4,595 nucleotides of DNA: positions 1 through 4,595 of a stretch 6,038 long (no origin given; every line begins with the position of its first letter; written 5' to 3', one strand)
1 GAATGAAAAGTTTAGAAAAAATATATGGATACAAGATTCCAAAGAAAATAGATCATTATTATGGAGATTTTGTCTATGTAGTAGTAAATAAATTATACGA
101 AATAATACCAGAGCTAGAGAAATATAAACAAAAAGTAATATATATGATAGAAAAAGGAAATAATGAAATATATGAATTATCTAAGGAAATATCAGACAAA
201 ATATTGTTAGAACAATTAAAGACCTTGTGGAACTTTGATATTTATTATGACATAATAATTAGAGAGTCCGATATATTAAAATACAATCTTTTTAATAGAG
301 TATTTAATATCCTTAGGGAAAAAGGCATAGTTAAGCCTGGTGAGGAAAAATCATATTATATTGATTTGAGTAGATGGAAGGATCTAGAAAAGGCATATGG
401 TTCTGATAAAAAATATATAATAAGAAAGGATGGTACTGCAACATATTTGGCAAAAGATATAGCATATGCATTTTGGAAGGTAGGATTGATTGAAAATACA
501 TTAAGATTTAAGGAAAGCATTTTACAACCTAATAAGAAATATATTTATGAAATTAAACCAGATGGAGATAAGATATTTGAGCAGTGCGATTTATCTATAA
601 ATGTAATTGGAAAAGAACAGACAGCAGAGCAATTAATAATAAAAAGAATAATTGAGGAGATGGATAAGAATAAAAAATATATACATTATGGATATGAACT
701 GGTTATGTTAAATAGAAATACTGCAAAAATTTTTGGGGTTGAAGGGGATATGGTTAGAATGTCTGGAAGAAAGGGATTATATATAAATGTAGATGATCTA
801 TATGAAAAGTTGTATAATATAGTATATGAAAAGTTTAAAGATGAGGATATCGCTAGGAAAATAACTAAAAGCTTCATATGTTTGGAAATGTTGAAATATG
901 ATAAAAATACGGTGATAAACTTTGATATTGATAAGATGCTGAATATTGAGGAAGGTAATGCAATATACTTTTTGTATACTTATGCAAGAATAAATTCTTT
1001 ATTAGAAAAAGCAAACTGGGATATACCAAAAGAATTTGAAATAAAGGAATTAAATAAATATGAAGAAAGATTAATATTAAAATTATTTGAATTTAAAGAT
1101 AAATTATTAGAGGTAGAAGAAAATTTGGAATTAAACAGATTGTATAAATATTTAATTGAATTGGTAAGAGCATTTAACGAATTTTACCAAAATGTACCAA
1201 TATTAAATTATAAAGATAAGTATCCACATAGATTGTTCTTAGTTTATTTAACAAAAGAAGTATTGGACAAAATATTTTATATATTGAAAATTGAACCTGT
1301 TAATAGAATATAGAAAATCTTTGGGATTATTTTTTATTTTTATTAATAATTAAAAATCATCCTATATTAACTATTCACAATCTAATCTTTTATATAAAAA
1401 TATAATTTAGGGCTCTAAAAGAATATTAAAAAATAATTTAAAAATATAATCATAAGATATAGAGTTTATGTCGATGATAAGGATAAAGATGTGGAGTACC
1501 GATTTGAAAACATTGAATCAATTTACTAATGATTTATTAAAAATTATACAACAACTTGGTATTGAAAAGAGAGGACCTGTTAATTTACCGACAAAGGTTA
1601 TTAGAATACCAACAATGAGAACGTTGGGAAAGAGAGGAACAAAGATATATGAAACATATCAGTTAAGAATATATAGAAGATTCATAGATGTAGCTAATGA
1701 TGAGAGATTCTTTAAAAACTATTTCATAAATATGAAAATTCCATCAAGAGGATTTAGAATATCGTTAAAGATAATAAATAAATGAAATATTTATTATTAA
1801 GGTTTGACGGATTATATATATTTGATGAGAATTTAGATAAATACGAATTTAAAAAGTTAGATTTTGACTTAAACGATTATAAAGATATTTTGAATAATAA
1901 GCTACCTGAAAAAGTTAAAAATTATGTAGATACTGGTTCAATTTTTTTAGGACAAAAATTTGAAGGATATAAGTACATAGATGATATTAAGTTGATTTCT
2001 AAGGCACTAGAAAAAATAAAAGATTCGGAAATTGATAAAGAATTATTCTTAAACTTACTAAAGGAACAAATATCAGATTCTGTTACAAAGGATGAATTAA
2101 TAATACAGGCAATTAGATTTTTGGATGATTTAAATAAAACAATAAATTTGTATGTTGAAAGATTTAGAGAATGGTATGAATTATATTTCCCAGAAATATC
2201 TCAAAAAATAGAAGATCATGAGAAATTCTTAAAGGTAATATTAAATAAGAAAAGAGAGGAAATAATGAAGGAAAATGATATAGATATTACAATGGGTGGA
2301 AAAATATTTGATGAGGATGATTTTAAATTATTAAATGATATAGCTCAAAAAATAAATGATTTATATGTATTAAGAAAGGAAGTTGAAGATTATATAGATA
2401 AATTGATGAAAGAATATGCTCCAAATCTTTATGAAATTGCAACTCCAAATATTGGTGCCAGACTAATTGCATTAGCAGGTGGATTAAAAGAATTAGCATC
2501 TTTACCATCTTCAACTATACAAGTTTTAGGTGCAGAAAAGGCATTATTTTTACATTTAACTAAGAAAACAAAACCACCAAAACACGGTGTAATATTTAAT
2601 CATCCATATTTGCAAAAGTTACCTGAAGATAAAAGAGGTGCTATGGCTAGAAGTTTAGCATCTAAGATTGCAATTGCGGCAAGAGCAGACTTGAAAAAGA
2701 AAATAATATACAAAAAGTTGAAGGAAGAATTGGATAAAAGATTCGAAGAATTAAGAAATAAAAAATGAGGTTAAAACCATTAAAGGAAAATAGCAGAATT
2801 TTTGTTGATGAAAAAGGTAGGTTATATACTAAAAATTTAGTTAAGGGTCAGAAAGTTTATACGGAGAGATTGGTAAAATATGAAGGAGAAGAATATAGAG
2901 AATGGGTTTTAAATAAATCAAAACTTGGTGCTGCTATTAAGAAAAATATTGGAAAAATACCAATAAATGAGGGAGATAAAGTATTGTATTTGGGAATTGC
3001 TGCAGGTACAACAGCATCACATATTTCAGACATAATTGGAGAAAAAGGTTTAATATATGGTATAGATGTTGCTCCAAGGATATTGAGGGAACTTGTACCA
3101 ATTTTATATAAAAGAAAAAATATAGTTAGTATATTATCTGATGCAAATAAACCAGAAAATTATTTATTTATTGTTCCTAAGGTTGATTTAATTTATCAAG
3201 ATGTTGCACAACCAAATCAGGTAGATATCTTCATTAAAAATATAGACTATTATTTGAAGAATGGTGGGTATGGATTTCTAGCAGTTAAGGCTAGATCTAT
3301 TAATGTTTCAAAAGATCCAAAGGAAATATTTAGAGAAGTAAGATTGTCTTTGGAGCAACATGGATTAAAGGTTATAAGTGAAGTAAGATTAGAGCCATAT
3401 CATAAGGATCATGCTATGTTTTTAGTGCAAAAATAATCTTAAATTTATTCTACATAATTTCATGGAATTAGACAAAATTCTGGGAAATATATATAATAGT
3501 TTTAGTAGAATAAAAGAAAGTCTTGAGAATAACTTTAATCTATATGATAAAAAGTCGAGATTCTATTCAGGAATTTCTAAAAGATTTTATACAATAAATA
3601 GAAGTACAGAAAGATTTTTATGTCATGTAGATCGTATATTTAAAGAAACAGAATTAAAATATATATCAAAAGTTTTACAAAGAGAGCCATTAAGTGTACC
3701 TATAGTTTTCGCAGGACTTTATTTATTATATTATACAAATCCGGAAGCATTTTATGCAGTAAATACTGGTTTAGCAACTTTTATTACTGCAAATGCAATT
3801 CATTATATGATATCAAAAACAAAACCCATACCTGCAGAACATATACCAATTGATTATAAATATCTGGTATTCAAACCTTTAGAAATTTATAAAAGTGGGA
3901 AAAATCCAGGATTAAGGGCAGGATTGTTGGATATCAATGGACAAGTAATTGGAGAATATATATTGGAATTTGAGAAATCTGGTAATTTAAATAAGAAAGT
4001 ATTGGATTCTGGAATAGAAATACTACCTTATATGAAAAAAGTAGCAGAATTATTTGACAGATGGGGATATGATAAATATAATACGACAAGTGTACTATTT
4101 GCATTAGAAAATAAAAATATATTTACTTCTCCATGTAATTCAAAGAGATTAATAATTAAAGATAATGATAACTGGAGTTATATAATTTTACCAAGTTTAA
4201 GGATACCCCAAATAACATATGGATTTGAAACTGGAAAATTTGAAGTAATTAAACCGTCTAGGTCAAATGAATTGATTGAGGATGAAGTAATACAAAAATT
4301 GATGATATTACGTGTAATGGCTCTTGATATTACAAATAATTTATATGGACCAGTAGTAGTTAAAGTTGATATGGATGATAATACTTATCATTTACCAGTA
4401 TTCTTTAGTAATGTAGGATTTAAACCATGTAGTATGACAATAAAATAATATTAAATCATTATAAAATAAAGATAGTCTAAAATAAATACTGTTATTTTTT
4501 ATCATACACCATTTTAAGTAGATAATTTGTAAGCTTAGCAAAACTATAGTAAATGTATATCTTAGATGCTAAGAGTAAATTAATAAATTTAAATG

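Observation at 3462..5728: Tandem pair of paralogous proteins with a novel ~200-aa C-terminal domain behind a membrane hairpin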

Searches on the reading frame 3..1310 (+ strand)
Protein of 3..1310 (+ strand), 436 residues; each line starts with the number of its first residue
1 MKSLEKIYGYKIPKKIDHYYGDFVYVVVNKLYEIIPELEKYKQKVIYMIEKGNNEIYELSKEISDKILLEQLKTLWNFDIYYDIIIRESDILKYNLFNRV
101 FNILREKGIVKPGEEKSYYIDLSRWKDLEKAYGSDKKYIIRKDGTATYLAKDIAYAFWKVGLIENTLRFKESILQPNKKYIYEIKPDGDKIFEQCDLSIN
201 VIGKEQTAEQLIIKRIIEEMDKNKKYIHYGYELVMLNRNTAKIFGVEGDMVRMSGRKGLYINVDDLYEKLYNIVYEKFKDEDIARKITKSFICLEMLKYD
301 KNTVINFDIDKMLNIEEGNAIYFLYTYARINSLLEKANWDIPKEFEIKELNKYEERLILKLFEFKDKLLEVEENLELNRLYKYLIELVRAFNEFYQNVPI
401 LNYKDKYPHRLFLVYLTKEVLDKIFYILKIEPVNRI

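Call 4: search_protein_families(library=pfam, proteins=[window:3-1310:+], max_evalue=1)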
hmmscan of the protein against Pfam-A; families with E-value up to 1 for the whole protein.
window:3-1310:+ (436 aa): 3 families
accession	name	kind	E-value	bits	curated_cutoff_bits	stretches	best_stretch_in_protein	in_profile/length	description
PF05746.21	DALR_1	-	1.1e-22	80.8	22.3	1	324-436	2-117/117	DALR anticodon binding domain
PF03551.20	PadR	-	0.0058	17.1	27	1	5-41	8-44/75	Transcriptional regulator PadR-like family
PF20958.2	GxGYxYP_N_3rd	-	0.097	13.2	24.4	1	200-267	29-83/91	GxGYxYP third domain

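Call 95: search_protein_families(library=ncbifam, proteins=[window:3-1310:+], max_evalue=0.001)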
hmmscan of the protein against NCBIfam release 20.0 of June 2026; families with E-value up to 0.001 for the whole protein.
window:3-1310:+ (436 aa): 3 families
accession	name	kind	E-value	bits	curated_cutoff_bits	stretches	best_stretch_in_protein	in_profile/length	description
NF002447.0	PRK01611.3-4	equivalog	2.5e-54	184.8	460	1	14-431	181-608/613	arginine--tRNA ligase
TIGR00456.1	argS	equivalog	1.6e-51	175.4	261.65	2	189-436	321-569/569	arginine--tRNA ligase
NF002446.0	PRK01611.3-3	equivalog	2e-44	151.9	399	2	194-436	394-636/636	arginine--tRNA ligase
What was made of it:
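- No transporter or glycosylation gene is adjacent in the window (calls 4, 95).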

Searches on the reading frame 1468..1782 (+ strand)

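Call 4: search_protein_families(library=pfam, proteins=[window:1468-1782:+], max_evalue=1)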
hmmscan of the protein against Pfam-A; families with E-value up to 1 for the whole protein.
window:1468-1782:+ (105 aa): 1 family
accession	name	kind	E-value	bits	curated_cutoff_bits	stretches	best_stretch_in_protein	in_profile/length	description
PF00338.27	Ribosomal_S10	-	1.3e-16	61.1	21.2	1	5-83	1-79/98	Ribosomal protein S10p/S20e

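Call 95: search_protein_families(library=ncbifam, proteins=[window:1468-1782:+], max_evalue=0.001)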
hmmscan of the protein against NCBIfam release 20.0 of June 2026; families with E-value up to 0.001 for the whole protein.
window:1468-1782:+ (105 aa): 3 families
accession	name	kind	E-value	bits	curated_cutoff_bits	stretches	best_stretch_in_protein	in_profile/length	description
TIGR01046.1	uS10_euk_arch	equivalog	2.1e-21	76.2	96.25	1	4-92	3-90/99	30S ribosomal protein S10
TIGR01049.1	rpsJ_bact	equivalog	1.3e-10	41.4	72.75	1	4-101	3-98/99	30S ribosomal protein S10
NF001861.0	PRK00596.1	equivalog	4.4e-10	39.8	85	1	3-99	5-99/102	30S ribosomal protein S10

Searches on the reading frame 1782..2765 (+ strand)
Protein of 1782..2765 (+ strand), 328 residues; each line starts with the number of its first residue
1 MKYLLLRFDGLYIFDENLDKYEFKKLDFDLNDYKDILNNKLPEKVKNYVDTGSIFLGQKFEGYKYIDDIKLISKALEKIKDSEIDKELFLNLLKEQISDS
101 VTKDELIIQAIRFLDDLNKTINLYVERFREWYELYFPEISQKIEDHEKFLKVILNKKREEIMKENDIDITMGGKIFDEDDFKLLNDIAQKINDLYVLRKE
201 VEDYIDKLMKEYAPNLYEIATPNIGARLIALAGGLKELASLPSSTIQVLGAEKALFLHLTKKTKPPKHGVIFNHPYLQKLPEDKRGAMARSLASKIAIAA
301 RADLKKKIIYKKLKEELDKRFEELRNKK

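Call 4: search_protein_families(library=pfam, proteins=[window:1782-2765:+], max_evalue=1)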
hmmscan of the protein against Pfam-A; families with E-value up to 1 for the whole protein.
window:1782-2765:+ (328 aa): 3 families
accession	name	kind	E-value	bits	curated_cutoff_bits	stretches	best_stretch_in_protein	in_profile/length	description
PF01798.23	Nop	-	6.9e-57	193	25.4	1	114-322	2-227/228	snoRNA binding domain, fibrillarin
PF02696.19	SelO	-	0.001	18.4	22.8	1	24-191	313-465/466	Protein adenylyltransferase SelO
PF17150.9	CHASE6_C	-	0.091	13.8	27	0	7-50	6-49/80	C-terminal domain of two-partite extracellular sensor domain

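Call 95: search_protein_families(library=ncbifam, proteins=[window:1782-2765:+], max_evalue=0.001)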
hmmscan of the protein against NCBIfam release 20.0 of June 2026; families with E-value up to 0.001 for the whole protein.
window:1782-2765:+ (328 aa): 1 family
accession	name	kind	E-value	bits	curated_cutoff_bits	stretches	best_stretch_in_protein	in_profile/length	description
NF011121.0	PRK14552.1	equivalog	1.3e-84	284.7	452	1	87-327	121-379/417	C/D box methylation guide ribonucleoprotein complex aNOP56 subunit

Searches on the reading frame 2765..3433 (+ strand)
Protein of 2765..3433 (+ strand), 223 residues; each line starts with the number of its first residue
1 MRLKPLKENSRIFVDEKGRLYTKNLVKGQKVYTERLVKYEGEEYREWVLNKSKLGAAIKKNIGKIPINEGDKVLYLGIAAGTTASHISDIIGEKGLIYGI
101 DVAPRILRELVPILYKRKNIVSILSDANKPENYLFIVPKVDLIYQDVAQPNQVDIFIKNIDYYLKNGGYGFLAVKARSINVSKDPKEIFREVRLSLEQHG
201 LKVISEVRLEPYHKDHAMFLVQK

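Call 4: search_protein_families(library=pfam, proteins=[window:2765-3433:+], max_evalue=1)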
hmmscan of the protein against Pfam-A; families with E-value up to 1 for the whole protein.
window:2765-3433:+ (223 aa): 4 families
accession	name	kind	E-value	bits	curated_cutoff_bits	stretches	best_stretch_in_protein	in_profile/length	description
PF01269.23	Fibrillarin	-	7.5e-86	287.4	27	1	15-222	17-224/227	Fibrillarin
PF13847.12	Methyltransf_31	-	0.0047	17.1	27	1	68-208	2-113/145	Methyltransferase domain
PF01135.25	PCMT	-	0.038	14.2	20.3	1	66-109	70-113/210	Protein-L-isoaspartate(D-aspartate) O-methyltransferase (PCMT)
PF14801.12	TrmI-like_N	-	0.12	12.7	24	1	13-35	11-33/50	TrmI-like N-terminal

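Call 95: search_protein_families(library=ncbifam, proteins=[window:2765-3433:+], max_evalue=0.001)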
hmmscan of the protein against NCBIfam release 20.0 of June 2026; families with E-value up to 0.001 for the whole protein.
window:2765-3433:+ (223 aa): 9 families
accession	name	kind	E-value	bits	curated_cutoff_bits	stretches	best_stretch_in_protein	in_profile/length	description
NF003275.0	PRK04266.1-1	equivalog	2.9e-84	281.9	339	1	13-222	21-230/233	fibrillarin-like rRNA/tRNA 2'-O-methyltransferase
NF003277.0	PRK04266.1-3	equivalog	2.2e-82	276.1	254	1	14-223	15-225/226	fibrillarin-like rRNA/tRNA 2'-O-methyltransferase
NF003276.0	PRK04266.1-2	equivalog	1.9e-81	272.8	113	1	12-223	11-220/222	fibrillarin-like rRNA/tRNA 2'-O-methyltransferase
NF003279.0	PRK04266.1-5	equivalog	1.7e-76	256.7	377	1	14-220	19-224/230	fibrillarin-like rRNA/tRNA 2'-O-methyltransferase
NF003278.0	PRK04266.1-4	equivalog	1.5e-41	142.3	195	1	15-218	13-203/209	fibrillarin-like rRNA/tRNA 2'-O-methyltransferase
NF010549.0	PRK13942.1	equivalog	9.1e-05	22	282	1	66-169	74-172/215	protein-L-isoaspartate O-methyltransferase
NF008823.0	PRK11873.1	subfamily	0.00018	21.1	263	0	65-108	73-116/272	arsenite methyltransferase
NF040538.1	methyl_ArsM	equivalog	0.0006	19.1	500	1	67-107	59-99/356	arsinothricin biosynthesis methyltransferase ArsM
NF001556.0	PRK00377.1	equivalog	0.00098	18.9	238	0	62-167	33-138/198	cobalt-precorrin-6Y C(15)-methyltransferase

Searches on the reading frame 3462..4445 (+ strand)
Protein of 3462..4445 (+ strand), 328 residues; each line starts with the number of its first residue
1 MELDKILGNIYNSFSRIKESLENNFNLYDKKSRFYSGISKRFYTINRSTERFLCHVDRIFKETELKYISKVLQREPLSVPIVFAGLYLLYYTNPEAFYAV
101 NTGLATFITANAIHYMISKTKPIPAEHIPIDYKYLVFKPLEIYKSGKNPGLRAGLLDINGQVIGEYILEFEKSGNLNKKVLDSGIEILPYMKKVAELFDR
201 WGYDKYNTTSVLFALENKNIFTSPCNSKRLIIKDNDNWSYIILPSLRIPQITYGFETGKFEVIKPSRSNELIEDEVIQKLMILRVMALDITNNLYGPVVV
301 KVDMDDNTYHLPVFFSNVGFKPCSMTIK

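Call 4: search_protein_families(library=pfam, proteins=[window:3462-4445:+], max_evalue=1)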
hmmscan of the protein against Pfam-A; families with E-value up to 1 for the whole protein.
window:3462-4445:+ (328 aa): 2 families
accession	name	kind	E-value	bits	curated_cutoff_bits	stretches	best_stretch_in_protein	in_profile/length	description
PF05661.17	DUF808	-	0.0095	15.5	28.4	1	270-311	162-203/302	Protein of unknown function (DUF808)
PF17394.7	KleE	-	0.035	15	25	1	77-122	66-111/114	Uncharacterized KleE stable inheritance protein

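Call 9: find_homologous_proteins(query=window:3462-4445:+)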
Query window:3462-4445:+ (328 aa): 1 proteins with E <= 0.001 among 1398 candidates.
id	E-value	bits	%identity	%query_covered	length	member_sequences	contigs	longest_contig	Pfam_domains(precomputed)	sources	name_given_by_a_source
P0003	1.8e-216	735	100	100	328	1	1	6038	-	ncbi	ncbi:MAG: hypothetical protein ACP5G1_02690 [Nanopusillaceae archaeon]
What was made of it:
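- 3462..4448 (+): Gene A (NCBI ACP5G1_02690), 328 aa. It starts 25 nt after the fibrillarin stop. 100% match to an NCBI hypothetical protein of a Nanopusillaceae archaeon (call 9).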

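Call 16: search_protein_families(library=ncbifam, proteins=[window:3462-4445:+], max_evalue=1)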
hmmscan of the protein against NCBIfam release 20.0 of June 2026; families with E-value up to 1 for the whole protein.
window:3462-4445:+ (328 aa): 0 families

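Call 17: search_protein_families(library=phrogs, proteins=[window:3462-4445:+], max_evalue=1)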
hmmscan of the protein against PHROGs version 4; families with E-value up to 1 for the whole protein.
window:3462-4445:+ (328 aa): 1 family
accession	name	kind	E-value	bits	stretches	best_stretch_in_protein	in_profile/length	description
phrog_8827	-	unknown function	0.46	11.8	1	35-97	34-96/139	-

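Call 73: search_protein_families(library=padloc, proteins=[window:3462-4445:+], max_evalue=1)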
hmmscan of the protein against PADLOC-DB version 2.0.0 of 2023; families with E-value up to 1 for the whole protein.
window:3462-4445:+ (328 aa): 0 families
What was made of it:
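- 3813..4445 (+): A C-terminal orphan domain (aa 118-328). No family match (calls 4, 16, 17, 73).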

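Call 87: find_encoding_contigs(protein=P0003, flank=10000, max_places=10)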
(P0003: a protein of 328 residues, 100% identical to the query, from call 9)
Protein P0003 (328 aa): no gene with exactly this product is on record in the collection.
